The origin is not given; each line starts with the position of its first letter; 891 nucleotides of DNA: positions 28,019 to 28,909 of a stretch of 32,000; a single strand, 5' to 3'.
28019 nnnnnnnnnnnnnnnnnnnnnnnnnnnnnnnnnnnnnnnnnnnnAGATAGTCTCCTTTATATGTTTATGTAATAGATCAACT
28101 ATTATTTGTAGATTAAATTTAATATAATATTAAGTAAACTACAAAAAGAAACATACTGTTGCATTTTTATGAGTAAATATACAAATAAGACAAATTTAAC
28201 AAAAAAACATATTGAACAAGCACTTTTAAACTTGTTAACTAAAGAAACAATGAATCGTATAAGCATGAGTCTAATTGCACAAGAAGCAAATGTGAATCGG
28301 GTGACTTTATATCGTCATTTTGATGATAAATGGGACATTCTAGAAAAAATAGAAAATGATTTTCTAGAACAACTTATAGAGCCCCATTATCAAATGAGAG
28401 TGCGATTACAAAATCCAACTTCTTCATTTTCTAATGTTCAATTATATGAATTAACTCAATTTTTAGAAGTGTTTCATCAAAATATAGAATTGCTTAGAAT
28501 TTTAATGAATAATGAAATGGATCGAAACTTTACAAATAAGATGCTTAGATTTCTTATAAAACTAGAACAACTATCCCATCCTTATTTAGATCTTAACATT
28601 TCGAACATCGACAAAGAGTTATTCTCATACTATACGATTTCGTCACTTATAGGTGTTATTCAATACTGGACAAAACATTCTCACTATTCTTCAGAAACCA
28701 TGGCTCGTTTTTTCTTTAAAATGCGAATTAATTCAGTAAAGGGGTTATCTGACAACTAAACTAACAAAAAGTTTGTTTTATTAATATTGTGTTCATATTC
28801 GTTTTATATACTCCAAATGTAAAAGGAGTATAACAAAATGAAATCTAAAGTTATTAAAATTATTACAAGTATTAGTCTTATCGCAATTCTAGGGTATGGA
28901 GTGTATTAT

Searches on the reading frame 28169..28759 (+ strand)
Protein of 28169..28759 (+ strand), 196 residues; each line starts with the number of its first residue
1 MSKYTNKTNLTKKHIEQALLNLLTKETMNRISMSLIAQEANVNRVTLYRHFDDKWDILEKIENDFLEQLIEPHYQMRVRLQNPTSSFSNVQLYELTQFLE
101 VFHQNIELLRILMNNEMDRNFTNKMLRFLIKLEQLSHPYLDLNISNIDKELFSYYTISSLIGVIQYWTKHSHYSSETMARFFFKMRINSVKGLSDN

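Call 76: search_protein_families(library=pfam, proteins=[window:28169-28759:+], max_evalue=0.001)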
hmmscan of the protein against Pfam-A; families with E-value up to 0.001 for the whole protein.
window:28169-28759:+ (196 aa): 3 families
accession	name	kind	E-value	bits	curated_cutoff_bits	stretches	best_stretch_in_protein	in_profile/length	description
PF00440.29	TetR_N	-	4.5e-08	33.2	24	1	20-60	6-46/47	Bacterial regulatory proteins, tetR family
PF14278.11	TetR_C_8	-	5e-07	30.2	26.1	1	95-185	7-100/103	Transcriptional regulator C-terminal region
PF13022.12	HTH_Tnp_1_2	-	0.00094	19.7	27.9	0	7-93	4-92/122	Helix-turn-helix of insertion element transposase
